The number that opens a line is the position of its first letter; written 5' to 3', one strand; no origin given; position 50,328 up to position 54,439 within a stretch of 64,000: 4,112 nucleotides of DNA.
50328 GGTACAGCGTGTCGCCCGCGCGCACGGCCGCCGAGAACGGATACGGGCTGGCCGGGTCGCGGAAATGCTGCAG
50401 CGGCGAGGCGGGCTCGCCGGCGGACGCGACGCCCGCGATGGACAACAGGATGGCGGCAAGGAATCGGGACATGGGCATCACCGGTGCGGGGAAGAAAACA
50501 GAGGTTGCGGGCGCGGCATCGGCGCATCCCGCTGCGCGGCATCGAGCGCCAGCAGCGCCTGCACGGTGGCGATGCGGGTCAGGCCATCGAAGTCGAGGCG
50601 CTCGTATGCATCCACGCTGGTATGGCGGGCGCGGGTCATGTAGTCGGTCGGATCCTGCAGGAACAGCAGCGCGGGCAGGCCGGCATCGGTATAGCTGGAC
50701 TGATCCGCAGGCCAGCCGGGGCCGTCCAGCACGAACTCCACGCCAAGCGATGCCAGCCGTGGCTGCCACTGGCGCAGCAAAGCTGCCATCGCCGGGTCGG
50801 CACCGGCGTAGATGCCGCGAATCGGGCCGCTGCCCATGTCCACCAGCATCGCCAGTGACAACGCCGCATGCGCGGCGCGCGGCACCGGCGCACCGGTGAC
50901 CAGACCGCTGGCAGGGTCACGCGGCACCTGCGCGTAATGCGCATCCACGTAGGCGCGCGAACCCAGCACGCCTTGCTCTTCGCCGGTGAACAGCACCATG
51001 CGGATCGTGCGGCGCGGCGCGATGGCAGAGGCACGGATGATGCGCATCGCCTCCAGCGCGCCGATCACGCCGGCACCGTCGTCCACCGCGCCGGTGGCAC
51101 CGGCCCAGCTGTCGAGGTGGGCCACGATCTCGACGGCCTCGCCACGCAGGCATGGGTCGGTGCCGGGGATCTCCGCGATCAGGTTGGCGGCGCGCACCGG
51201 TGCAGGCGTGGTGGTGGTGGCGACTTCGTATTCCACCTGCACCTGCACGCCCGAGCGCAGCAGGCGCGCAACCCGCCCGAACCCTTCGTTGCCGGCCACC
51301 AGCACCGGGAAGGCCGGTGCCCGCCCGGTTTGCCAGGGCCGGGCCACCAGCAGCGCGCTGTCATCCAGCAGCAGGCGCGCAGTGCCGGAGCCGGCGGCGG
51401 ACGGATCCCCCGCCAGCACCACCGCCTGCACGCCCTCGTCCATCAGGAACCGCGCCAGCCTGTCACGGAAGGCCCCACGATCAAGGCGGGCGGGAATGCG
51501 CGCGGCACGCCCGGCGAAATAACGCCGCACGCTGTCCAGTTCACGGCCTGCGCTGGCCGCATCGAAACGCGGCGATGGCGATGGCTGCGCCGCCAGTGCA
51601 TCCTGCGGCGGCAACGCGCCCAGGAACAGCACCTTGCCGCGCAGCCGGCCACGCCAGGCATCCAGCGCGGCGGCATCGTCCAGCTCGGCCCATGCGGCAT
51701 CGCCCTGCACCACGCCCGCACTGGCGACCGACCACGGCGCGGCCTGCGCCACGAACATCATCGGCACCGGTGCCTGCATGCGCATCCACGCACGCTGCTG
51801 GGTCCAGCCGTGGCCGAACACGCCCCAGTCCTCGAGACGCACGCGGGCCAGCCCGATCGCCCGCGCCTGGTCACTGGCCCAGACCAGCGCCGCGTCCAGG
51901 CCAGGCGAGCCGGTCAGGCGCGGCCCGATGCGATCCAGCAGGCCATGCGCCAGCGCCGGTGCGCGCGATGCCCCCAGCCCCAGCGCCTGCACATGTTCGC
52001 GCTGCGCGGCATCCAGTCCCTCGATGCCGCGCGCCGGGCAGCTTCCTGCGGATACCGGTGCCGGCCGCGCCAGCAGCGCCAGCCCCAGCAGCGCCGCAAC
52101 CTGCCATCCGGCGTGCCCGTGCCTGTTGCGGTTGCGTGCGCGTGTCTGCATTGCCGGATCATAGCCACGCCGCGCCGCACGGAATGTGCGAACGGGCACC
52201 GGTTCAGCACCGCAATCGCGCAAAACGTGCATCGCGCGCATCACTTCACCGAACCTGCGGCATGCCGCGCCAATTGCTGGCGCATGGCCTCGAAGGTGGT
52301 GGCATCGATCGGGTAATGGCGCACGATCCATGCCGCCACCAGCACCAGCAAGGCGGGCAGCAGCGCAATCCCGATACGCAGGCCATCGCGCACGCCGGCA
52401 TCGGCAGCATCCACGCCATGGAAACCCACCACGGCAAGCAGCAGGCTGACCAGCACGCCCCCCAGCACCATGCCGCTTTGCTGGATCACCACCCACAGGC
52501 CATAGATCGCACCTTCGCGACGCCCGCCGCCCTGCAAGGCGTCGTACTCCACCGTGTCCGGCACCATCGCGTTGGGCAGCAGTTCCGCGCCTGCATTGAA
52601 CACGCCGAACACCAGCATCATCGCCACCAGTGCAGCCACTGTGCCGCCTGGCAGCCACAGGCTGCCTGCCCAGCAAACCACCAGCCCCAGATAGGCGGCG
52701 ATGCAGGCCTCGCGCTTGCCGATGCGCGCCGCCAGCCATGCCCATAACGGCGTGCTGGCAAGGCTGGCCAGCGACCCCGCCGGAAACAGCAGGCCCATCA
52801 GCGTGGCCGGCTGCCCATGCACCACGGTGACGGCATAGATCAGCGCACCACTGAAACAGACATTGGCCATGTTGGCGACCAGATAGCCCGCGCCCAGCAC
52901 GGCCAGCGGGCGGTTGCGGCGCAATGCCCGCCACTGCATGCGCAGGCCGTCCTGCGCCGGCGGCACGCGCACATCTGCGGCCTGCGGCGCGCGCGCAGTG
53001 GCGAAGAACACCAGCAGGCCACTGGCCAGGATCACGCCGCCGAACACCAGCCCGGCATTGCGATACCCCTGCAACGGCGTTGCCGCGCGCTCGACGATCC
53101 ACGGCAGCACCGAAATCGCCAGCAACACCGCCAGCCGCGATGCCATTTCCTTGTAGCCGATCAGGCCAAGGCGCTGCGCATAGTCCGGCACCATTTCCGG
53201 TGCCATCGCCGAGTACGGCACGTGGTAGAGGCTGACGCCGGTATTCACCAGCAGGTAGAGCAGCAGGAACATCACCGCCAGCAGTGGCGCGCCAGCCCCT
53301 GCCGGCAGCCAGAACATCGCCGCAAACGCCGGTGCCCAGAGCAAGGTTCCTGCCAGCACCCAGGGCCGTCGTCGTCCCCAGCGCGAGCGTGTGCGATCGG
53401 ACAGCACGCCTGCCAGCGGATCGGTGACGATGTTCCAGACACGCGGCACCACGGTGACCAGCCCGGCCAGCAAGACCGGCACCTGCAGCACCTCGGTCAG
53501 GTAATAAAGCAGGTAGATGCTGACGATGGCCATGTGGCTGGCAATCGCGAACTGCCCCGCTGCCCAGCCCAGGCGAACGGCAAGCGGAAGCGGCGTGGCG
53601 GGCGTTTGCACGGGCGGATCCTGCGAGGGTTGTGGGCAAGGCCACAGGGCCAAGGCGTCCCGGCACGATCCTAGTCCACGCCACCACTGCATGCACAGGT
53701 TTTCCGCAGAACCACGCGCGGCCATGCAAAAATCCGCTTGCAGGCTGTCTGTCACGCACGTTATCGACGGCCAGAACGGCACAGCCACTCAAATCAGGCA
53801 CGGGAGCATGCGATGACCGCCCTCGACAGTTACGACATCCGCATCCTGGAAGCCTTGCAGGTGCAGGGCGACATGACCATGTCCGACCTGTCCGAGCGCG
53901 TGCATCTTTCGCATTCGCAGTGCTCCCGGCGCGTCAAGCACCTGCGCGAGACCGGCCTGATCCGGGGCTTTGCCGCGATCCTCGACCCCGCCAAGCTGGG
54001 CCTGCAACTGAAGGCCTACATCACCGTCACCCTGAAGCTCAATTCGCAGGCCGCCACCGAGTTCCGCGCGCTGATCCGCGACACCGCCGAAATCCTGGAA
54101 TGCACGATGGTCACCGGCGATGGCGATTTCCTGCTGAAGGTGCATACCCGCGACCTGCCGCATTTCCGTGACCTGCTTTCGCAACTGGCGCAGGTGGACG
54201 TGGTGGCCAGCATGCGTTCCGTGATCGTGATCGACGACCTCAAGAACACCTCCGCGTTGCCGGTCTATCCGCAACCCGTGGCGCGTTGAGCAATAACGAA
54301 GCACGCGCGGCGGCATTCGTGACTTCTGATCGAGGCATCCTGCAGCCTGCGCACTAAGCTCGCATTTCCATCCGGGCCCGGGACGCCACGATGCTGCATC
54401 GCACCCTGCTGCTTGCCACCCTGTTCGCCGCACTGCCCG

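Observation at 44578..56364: Candidate undescribed system: TonB-dependent 'peptide utilisation locus' with three exported peptidases, a Tat-PLP enzyme, an exported RidA, a GPH symporter and an Lrp regulator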

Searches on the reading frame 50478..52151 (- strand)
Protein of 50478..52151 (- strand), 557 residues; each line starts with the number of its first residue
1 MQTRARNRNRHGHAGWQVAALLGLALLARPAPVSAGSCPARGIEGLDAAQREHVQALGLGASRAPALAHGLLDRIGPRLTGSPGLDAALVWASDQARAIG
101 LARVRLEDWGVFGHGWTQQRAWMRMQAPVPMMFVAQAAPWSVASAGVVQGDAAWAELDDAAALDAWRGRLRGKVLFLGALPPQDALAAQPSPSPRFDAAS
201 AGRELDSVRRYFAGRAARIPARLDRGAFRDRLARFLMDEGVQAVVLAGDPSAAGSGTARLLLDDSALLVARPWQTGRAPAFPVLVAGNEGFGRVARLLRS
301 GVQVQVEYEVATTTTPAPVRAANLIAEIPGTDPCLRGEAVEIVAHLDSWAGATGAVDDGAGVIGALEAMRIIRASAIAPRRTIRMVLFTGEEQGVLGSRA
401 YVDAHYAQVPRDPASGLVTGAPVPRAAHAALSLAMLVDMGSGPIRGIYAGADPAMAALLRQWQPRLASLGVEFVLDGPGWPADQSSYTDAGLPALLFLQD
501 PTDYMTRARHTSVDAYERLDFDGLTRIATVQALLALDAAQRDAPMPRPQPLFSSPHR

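Call 7: search_protein_families(library=pfam, proteins=[window:50478-52151:-])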
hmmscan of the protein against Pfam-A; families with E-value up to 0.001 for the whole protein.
window:50478-52151:- (557 aa): 2 families
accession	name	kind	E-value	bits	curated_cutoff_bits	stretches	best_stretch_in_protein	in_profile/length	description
PF04389.22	Peptidase_M28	-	4.5e-25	88.9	21.3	1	323-532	1-190/193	Peptidase family M28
PF01546.33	Peptidase_M20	-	6.2e-08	33.2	24.6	1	352-425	30-104/206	Peptidase family M20/M25/M40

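Call 8: search_protein_families(library=ncbifam, proteins=[window:50478-52151:-])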
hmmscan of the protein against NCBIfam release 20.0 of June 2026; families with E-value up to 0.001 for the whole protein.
window:50478-52151:- (557 aa): 7 families
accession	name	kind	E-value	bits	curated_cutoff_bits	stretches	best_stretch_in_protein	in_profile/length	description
NF006771.0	PRK09290.1-5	subfamily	4.6e-08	32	399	1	321-401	59-141/413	allantoate amidohydrolase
NF045908.1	AminopepLapALeg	equivalog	2.6e-07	29.8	600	1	339-404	206-272/396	aminopeptidase LapA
TIGR01879.1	hydantase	subfamily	7.8e-07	28.4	204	1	321-405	53-139/401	hydantoinase/carbamoylase family amidase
NF006770.0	PRK09290.1-4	equivalog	1.3e-05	24.1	372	1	335-397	68-129/403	allantoate amidohydrolase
NF009527.0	PRK12891.1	subfamily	9.3e-05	21.6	461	1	320-404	63-143/426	Zn-dependent hydrolase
NF058540.1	Ncarbamyl_ErtE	equivalog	9.6e-05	21.1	520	1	321-397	62-135/418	N-carbamyl-l-glutamate amidohydrolase ErtE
TIGR01883.1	PepT-like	hypoth_equivalog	0.00028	20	274.25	1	355-401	98-143/361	peptidase T-like protein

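Call 53: search_solved_structures(query=window:50478-52151:-, max_evalue=0.001, show_alignments=1)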
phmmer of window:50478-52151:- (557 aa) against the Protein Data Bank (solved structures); distinct sequences matched with E-value up to 0.001: 17.
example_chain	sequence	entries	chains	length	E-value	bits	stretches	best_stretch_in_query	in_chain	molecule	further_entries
3iib_A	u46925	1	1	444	4.1e-20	75.1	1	279-535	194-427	Peptidase M28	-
6esl_A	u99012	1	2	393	1.6e-06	30.2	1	330-407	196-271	Bacterial leucyl aminopeptidase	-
1cp7_A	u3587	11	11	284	1.7e-06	30.1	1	315-404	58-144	AMINOPEPTIDASE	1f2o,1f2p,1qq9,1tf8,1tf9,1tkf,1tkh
2ek8_A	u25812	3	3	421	1.7e-06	30.1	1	288-402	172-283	Aminopeptidase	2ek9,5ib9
6ica_A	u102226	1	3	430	1.8e-06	30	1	330-407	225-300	Aminopeptidase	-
7oez_A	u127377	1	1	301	2.6e-06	29.5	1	321-414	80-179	Leucine aminopeptidase A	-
6zep_A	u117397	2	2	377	3.7e-06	29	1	321-414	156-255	Leucine aminopeptidase A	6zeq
4pxe_A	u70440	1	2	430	1.6e-05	27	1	322-397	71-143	Ureidoglycolate hydrolase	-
6hc6_A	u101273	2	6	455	2e-05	26.6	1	337-405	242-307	Aminopeptidase YwaD | Aminopeptidase Y (Arg Lys Leu preference)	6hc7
5gne_A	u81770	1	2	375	3.4e-05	25.9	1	336-406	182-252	Leucine aminopeptidase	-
1rtq_A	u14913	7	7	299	8.3e-05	24.6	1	342-418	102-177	Bacterial leucyl aminopeptidase | Aminopeptidase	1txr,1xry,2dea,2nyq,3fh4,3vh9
3b3v_A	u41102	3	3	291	8.7e-05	24.5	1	342-417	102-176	Bacterial leucyl aminopeptidase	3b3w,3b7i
4pxb_A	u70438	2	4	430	9.3e-05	24.4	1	322-395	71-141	Ureidoglycolate hydrolase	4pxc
3b35_A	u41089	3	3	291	0.00012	24.1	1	342-421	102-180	Bacterial leucyl aminopeptidase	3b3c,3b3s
1amp_A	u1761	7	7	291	0.00016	23.6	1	342-408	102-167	AMINOPEPTIDASE | PROTEIN (AMINOPEPTIDASE) | BACTERIAL LEUCYL AMINOPEPTIDASE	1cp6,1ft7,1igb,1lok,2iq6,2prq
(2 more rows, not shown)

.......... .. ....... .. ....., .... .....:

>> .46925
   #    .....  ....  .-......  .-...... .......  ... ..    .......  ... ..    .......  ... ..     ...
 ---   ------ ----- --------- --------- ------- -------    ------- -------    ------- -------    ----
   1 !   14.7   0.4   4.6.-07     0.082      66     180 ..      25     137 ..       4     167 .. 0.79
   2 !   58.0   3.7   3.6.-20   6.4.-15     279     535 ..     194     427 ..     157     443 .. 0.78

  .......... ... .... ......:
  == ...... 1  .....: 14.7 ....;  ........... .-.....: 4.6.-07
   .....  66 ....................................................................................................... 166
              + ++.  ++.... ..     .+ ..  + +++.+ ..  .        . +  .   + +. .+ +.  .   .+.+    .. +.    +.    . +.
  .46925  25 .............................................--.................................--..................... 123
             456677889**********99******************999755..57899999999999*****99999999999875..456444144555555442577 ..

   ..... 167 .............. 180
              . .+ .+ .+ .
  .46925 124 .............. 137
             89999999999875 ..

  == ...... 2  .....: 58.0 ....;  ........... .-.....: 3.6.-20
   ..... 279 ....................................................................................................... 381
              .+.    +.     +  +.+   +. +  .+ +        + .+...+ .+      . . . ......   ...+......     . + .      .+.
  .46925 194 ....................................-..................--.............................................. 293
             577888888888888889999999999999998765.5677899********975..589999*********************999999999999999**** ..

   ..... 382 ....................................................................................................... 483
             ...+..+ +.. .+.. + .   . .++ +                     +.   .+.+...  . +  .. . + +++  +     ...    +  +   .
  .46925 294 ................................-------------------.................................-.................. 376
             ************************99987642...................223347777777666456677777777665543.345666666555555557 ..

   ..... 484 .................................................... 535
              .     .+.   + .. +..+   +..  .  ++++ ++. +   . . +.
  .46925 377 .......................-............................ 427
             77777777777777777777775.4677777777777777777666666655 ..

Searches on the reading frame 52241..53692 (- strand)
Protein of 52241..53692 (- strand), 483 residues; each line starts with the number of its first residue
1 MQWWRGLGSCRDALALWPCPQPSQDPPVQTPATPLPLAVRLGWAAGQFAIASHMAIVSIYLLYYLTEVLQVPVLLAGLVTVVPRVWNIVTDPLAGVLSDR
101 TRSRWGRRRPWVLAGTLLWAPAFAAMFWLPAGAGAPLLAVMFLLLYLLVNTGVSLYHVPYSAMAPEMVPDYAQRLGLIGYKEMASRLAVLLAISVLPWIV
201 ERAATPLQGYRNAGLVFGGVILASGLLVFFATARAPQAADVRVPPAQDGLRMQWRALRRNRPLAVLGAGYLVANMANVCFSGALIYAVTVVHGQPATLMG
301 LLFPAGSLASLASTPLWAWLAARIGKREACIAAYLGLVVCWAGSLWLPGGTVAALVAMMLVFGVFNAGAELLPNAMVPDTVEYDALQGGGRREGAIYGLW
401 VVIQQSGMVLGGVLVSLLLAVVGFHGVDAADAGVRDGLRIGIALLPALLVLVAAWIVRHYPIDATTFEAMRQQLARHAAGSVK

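Call 7: search_protein_families(library=pfam, proteins=[window:52241-53692:-])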
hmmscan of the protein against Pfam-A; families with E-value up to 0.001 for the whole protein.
window:52241-53692:- (483 aa): 3 families
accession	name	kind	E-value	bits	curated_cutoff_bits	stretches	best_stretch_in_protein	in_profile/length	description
PF13347.12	MFS_2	-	8.8e-84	281.9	27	1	43-463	2-426/427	MFS/sugar transport protein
PF07690.21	MFS_1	-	8.5e-26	91.1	33.4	1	46-411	4-346/347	Major Facilitator Superfamily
PF12832.13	MFS_1_like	-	4.9e-08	32.9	25.2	1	58-311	19-261/373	MFS_1 like family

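Call 8: search_protein_families(library=ncbifam, proteins=[window:52241-53692:-])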
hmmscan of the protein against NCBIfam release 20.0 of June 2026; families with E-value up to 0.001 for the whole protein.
window:52241-53692:- (483 aa): 6 families
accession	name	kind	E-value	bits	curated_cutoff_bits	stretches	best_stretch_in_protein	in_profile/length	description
TIGR00792.1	gph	subfamily_domain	1.8e-67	227.9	231.35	1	40-475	1-435/437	glycoside-pentoside-hexuronide (GPH):cation symporter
NF007353.0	PRK09848.1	equivalog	1.1e-43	149.7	528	1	41-473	11-440/457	glucuronide transporter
NF007749.0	PRK10429.1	equivalog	3.6e-36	125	456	1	40-475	8-448/473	melibiose:sodium transporter MelB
NF007237.0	PRK09669.1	subfamily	9.5e-33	113.5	610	1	40-479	11-447/461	putative symporter YagG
NF008526.0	PRK11462.1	equivalog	4e-29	101.7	836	1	41-477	12-445/460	glycoside-pentoside-hexuronide family transporter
TIGR01301.1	GPH_sucrose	subfamily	1.5e-06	27.3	511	1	61-121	26-86/476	sucrose/proton symporter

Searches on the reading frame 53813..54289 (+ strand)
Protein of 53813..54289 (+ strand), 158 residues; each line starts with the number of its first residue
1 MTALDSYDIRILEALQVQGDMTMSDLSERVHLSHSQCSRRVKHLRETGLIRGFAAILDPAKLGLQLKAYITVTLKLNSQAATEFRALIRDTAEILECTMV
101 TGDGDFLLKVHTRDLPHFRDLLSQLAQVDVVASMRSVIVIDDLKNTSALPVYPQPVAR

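Call 7: search_protein_families(library=pfam, proteins=[window:53813-54289:+])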
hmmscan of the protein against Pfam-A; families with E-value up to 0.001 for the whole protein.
window:53813-54289:+ (158 aa): 11 families
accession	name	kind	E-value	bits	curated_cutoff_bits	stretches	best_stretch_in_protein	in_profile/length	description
PF01037.27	AsnC_trans_reg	-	3.7e-16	59.2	25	1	72-140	3-71/73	Lrp/AsnC ligand binding domain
PF13412.12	HTH_24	-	3.1e-14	52.7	21.9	1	4-51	1-48/48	Winged helix-turn-helix DNA-binding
PF13404.12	HTH_AsnC-type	-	2.1e-13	50.3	27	1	4-45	1-42/42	AsnC-type helix-turn-helix domain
PF12802.13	MarR_2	-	1.8e-08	34.8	27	1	9-51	8-51/61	MarR family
PF12840.13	HTH_20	-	3.3e-06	27.4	27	1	9-51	7-49/51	Helix-turn-helix domain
PF01047.28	MarR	-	1.1e-05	25.7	24.6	1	9-51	6-48/59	MarR family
PF13545.12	HTH_Crp_2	-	2.8e-05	24.4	27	1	17-62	19-67/70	Crp-like helix-turn-helix domain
PF01978.25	TrmB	-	9.2e-05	22.7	25.6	1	4-51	6-53/68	Sugar-specific transcriptional regulator TrmB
PF01022.26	HTH_5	-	0.00025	21.3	22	1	10-50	6-45/47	Bacterial regulatory protein, arsR family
PF09339.16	HTH_IclR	-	0.00039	20.6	22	1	10-51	7-49/52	IclR helix-turn-helix domain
PF25212.1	HVO_A0114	-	0.00053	20.2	27.6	0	5-51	21-67/84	HVO_A0114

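Call 8: search_protein_families(library=ncbifam, proteins=[window:53813-54289:+])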
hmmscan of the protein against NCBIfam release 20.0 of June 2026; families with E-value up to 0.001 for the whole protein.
window:53813-54289:+ (158 aa): 13 families
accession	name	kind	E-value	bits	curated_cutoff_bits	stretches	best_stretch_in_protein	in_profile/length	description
NF008370.0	PRK11169.1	equivalog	1.5e-28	99.5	233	1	3-150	11-160/164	leucine-responsive transcriptional regulator Lrp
NF008384.0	PRK11179.1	equivalog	2.6e-12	46.8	227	1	3-141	6-144/153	transcriptional regulator AsnC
NF040947.1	trans_reg_LysM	equivalog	1e-10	41.5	180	1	4-140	1-133/136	HTH-type transcriptional regulator LysM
NF041396.1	TranRegLrp_Halo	equivalog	1.2e-10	41.5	190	1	5-139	4-137/149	HTH-type transcriptional regulator Lrp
NF053758.1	ChrTpTrnRegChrS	equivalog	1.4e-10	41.2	250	1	2-75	10-83/158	chromate efflux transcriptional regulator ChrS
NF041395.1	TranRegLrpA1_Halo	equivalog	9.1e-10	38.7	250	1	5-138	4-136/142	HTH-type transcriptional regulator LrpA1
NF040820.1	trans_reg_LrpA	equivalog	1.3e-08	34.9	250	1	4-144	2-141/141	HTH-type transcriptional regulator LrpA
NF033788.1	HTH_metalloreg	subfamily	2.1e-07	30.7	55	1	9-51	14-56/77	metalloregulator ArsR/SmtB family transcription factor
NF053606.1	Sta1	subfamily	1.2e-05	25.3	80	1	4-51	18-65/100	Sta1 family transcriptional regulator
TIGR01884.1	cas_HTH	subfamily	0.00011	21.7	60.2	1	4-51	140-187/202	CRISPR-associated CARF protein Csa3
NF040939.2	trans_reg_lrs14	equivalog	0.00021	21.3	90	1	4-51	19-67/103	Lrs14 family HTH-type transcriptional regulator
NF040708.3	Siroheme_Dcarb_AhbA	equivalog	0.00022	21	140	1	23-66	19-62/144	siroheme decarboxylase subunit alpha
NF040707.3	Siroheme_Dcarb_AhbB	equivalog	0.00096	18.9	125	0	24-73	17-66/146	siroheme decarboxylase subunit beta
